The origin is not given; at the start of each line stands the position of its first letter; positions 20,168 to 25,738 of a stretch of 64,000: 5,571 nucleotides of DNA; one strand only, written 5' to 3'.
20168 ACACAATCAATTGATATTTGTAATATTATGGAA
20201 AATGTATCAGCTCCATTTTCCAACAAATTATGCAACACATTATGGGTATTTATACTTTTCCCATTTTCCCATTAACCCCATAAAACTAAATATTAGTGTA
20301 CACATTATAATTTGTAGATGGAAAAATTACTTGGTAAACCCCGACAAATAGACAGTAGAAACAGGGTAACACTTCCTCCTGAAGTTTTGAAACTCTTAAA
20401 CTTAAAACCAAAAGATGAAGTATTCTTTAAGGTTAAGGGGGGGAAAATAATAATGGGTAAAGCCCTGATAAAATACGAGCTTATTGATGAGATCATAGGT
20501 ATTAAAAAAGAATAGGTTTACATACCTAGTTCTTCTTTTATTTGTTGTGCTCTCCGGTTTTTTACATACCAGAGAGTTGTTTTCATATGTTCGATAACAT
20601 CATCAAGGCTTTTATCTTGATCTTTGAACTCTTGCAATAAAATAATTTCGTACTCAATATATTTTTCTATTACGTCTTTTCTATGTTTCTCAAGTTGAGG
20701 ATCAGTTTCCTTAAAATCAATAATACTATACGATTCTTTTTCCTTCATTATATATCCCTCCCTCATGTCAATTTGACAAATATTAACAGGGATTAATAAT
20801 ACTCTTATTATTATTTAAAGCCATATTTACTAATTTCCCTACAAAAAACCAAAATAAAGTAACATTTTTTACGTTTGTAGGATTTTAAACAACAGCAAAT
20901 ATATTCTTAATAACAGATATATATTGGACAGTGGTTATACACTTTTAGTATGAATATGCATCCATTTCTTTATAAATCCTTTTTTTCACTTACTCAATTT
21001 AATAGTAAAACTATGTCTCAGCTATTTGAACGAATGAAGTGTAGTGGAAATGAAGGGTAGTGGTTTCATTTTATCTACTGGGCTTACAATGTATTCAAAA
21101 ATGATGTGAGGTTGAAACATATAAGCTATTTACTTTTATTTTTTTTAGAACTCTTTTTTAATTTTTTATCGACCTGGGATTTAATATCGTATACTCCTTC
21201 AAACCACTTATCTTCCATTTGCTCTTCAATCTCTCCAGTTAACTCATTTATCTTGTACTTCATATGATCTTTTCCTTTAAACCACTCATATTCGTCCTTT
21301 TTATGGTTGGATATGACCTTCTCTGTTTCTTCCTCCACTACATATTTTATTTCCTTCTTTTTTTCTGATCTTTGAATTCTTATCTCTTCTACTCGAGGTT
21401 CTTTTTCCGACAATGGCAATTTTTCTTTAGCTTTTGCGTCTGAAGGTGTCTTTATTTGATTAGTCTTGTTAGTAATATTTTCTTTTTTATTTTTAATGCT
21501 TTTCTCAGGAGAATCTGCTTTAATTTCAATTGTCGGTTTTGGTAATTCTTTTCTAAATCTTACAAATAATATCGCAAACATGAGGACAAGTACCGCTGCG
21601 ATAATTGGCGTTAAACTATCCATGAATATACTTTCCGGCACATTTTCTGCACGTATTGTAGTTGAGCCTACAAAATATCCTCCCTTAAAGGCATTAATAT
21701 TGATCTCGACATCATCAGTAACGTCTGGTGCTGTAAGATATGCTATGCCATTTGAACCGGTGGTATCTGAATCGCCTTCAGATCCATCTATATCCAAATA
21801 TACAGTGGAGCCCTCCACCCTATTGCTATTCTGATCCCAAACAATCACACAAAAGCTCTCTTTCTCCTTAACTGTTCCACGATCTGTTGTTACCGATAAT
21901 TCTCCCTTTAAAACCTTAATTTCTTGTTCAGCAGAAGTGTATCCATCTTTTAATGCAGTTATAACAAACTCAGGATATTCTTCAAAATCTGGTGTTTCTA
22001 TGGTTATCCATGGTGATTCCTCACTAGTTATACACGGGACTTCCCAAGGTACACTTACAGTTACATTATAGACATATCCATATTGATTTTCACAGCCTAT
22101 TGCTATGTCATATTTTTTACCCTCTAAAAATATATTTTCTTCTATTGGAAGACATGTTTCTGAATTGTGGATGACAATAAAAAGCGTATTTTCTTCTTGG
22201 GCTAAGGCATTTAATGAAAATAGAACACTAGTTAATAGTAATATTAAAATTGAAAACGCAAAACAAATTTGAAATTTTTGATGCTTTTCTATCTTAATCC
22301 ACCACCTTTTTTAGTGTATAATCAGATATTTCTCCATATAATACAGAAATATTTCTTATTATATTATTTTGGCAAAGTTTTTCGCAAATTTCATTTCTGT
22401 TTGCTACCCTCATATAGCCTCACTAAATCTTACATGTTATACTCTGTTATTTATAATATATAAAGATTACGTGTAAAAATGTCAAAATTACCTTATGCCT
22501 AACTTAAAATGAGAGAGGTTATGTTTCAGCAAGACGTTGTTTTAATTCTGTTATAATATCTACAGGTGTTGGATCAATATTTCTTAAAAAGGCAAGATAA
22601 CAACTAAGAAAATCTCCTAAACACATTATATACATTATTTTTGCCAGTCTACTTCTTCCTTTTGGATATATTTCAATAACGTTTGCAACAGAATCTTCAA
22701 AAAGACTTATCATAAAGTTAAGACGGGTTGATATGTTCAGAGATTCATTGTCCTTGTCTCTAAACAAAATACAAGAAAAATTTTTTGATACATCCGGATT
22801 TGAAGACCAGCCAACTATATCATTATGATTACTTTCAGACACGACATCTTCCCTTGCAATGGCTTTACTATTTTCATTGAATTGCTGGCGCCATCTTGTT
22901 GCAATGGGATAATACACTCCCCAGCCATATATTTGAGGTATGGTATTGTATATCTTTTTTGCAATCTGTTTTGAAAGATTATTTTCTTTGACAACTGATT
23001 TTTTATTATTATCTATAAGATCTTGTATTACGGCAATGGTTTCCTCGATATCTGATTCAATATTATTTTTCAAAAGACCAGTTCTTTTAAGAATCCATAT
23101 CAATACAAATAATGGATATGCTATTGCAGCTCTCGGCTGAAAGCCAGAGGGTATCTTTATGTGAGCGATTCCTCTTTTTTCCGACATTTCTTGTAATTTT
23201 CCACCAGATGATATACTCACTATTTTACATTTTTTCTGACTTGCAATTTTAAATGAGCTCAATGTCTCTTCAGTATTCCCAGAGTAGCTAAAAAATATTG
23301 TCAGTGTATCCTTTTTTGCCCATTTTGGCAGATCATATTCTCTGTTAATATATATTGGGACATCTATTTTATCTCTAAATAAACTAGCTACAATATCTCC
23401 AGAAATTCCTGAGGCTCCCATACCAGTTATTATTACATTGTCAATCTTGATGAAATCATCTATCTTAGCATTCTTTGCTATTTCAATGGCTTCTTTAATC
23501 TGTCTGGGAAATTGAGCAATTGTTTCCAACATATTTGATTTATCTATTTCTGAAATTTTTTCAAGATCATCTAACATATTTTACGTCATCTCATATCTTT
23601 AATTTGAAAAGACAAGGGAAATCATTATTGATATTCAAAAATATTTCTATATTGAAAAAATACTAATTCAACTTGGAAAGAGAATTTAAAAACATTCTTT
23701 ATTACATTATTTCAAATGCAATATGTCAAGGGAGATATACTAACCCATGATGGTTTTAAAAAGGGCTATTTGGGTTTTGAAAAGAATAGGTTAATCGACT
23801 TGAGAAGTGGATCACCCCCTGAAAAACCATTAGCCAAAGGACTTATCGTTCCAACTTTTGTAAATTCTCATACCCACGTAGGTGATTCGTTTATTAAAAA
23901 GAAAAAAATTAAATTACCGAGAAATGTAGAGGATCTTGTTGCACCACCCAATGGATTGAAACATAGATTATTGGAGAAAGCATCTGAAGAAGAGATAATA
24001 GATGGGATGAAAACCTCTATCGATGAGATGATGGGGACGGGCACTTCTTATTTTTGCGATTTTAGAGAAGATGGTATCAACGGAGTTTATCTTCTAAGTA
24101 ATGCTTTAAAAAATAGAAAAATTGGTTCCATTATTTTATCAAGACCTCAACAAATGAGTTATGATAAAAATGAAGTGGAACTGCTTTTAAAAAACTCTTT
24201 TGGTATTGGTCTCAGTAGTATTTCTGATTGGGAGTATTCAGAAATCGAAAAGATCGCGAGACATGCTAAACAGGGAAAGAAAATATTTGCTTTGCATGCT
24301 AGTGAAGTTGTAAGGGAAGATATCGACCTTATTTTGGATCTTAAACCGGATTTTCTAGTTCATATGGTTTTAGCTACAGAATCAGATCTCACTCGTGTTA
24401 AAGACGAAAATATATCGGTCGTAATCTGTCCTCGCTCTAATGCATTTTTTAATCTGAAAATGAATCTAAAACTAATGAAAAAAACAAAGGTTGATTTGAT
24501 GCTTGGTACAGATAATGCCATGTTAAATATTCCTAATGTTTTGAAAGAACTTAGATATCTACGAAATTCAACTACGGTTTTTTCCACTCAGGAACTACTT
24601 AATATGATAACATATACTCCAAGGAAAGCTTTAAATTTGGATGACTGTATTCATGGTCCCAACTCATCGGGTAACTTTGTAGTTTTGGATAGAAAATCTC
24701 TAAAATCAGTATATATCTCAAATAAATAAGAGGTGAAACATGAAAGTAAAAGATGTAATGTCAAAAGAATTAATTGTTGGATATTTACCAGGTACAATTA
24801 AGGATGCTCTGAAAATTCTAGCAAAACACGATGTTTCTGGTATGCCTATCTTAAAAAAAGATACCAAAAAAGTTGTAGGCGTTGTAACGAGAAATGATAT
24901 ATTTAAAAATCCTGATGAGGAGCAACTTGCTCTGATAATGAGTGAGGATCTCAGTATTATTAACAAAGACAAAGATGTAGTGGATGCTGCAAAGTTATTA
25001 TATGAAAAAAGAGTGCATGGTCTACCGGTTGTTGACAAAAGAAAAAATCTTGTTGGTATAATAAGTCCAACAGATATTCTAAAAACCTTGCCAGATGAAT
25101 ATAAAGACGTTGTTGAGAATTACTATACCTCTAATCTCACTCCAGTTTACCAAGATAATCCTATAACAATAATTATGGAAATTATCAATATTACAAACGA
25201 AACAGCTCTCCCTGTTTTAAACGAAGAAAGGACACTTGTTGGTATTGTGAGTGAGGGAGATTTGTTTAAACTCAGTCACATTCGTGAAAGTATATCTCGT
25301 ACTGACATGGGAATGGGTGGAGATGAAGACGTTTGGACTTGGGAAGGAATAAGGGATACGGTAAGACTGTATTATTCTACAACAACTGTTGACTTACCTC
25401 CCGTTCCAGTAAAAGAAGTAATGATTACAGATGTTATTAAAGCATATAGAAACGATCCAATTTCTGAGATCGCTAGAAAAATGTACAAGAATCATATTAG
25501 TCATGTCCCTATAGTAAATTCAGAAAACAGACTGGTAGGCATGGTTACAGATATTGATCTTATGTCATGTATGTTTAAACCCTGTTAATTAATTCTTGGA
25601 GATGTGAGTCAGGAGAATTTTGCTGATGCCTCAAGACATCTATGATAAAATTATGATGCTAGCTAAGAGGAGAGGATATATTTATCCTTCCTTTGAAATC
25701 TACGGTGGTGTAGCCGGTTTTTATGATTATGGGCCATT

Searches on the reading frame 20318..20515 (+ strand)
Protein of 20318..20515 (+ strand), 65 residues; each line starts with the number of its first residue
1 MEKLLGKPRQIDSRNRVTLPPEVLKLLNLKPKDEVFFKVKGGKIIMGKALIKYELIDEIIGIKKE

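Call 59: search_protein_families(library=pfam, max_evalue=1, proteins=[window:20318-20515:+])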
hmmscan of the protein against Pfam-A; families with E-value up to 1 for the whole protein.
window:20318-20515:+ (65 aa): 5 families
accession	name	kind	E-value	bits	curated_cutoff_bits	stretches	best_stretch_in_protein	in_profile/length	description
PF04014.23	MazE_antitoxin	-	1.4e-09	38.2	24.7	1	9-45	2-39/48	Antidote-toxin recognition MazE, bacterial antitoxin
PF15937.10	PrlF_antitoxin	-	0.00024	21.6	32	1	11-60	4-52/99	prlF antitoxin for toxin YhaV_toxin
PF08521.16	2CSK_N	-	0.0017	18.8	23.2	1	12-49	43-82/140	Two-component sensor kinase N-terminal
PF21376.3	TOR1A_C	-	0.083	13.4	27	1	25-48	31-54/58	Torsin-1A, C-terminal domain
PF12857.13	TOBE_3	-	0.24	11.8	27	1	17-39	36-58/59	TOBE-like domain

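Call 60: search_protein_families(library=phrogs, max_evalue=0.1, proteins=[window:20318-20515:+])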
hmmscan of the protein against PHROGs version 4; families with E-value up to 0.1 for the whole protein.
window:20318-20515:+ (65 aa): 2 families
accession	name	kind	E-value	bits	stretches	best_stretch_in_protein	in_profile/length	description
phrog_4681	-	moron, auxiliary metabolic gene and host takeover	6.2e-05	23.9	1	8-48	7-47/87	antitoxin from a toxin-antitoxin system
phrog_4324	-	unknown function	6.4e-05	24.1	1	16-56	14-54/89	-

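Call 61: search_protein_families(library=padloc, max_evalue=0.1, proteins=[window:20318-20515:+])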
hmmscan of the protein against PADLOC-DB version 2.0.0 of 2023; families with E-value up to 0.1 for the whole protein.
window:20318-20515:+ (65 aa): 0 families

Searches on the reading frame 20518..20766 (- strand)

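Call 59: search_protein_families(library=pfam, max_evalue=1, proteins=[window:20518-20766:-])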
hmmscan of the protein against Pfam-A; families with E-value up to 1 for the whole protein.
window:20518-20766:- (82 aa): 5 families
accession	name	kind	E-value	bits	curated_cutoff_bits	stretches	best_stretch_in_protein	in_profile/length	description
PF14420.11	Clr5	-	0.007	16.9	22.3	1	24-65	4-34/54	Clr5 domain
PF19481.4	DUF6017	-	0.043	14.4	27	1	27-66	34-71/148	Family of unknown function (DUF6017)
PF00318.25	Ribosomal_S2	-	0.046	13.4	26.1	1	4-52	21-70/216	Ribosomal protein S2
PF11518.13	DUF3221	-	0.067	14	26.4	1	3-67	1-61/82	Protein of unknown function (DUF3221)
PF11338.13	DUF3140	-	0.084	13.7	25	1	41-77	43-78/92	Protein of unknown function (DUF3140)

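Call 60: search_protein_families(library=phrogs, max_evalue=0.1, proteins=[window:20518-20766:-])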
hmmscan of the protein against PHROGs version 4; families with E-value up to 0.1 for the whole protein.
window:20518-20766:- (82 aa): 1 family
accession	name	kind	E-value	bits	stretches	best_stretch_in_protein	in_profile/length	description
phrog_26265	-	unknown function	0.04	15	1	20-74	6-59/84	-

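Call 61: search_protein_families(library=padloc, max_evalue=0.1, proteins=[window:20518-20766:-])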
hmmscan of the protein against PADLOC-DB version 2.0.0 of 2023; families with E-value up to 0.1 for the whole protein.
window:20518-20766:- (82 aa): 0 families

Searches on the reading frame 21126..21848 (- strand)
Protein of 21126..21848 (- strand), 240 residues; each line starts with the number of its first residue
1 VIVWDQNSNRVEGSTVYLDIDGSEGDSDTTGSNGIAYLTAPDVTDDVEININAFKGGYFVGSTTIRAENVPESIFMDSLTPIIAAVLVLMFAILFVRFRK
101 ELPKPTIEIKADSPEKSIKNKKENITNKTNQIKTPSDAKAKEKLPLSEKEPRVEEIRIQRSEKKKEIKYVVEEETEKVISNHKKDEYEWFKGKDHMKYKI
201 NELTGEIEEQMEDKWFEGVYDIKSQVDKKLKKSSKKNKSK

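Call 14: search_protein_families(library=pfam, proteins=[window:21126-21848:-])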
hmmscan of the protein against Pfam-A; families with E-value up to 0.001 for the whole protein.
window:21126-21848:- (240 aa): 0 families

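Call 59: search_protein_families(library=pfam, max_evalue=1, proteins=[window:21126-21848:-])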
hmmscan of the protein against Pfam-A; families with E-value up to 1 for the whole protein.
window:21126-21848:- (240 aa): 2 families
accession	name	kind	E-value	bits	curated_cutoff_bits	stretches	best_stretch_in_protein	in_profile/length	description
PF02369.22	Big_1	-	0.056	14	34.9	1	2-42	24-68/93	Bacterial Ig-like domain (group 1)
PF03137.26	OATP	-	0.084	11.6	25.8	1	80-133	219-272/545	Organic Anion Transporter Polypeptide (OATP) family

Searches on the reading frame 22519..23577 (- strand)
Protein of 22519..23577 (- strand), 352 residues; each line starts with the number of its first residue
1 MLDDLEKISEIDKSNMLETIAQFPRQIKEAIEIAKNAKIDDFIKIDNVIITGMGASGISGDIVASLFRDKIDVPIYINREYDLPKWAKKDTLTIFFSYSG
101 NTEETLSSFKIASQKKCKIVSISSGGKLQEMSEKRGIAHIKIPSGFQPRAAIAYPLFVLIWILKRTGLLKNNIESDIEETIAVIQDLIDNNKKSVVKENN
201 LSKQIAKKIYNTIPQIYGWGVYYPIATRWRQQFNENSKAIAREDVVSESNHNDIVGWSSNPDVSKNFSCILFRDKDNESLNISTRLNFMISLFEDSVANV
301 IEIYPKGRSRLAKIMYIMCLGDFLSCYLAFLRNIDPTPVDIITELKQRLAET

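Call 14: search_protein_families(library=pfam, proteins=[window:22519-23577:-])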
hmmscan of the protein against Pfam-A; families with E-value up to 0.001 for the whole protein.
window:22519-23577:- (352 aa): 2 families
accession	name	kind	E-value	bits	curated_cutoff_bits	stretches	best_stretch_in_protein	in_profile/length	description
PF10432.14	bact-PGI_C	-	2.2e-48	164.5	24.5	1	199-349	2-151/151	Bacterial phospho-glucose isomerase C-terminal SIS domain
PF01380.27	SIS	-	2.1e-06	28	25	1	42-124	2-88/131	SIS domain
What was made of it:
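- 22519..23577 (-): Bifunctional PGI/PMI-type phosphoglucose isomerase. It is a native neighbour that supplies fructose-6-phosphate and is functionally linked, but it is not part of the island. PF10432 at E=2.2e-48 (call 14).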

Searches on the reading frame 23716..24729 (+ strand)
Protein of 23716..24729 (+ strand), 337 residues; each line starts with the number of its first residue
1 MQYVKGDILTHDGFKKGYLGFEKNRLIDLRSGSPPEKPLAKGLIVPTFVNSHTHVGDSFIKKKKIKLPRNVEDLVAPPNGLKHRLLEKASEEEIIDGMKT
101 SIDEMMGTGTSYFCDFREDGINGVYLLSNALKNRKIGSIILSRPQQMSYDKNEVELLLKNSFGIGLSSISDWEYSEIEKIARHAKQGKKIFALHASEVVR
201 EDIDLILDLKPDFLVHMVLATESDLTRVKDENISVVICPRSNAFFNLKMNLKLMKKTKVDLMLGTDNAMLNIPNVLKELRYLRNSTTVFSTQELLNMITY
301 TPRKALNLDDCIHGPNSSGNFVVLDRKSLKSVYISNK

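Call 14: search_protein_families(library=pfam, proteins=[window:23716-24729:+])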
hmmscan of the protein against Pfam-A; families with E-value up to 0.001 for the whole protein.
window:23716-24729:+ (337 aa): 1 family
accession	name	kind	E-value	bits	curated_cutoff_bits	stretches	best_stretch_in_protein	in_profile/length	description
PF01979.26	Amidohydro_1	-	4.1e-21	76.1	25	1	44-310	2-302/345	Amidohydrolase family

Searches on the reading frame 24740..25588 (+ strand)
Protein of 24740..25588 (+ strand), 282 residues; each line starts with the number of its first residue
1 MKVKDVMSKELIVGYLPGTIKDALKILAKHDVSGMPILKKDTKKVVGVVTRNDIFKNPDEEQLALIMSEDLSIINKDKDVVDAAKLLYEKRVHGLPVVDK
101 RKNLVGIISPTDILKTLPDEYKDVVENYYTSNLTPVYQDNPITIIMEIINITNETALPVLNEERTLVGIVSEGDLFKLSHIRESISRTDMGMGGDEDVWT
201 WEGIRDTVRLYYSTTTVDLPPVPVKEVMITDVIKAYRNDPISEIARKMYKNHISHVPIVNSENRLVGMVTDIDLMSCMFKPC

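Call 14: search_protein_families(library=pfam, proteins=[window:24740-25588:+])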
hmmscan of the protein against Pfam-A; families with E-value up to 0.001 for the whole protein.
window:24740-25588:+ (282 aa): 1 family
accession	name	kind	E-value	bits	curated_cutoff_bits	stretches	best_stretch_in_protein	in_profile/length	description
PF00571.33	CBS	-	3.5e-47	159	24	4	224-277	1-54/57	CBS domain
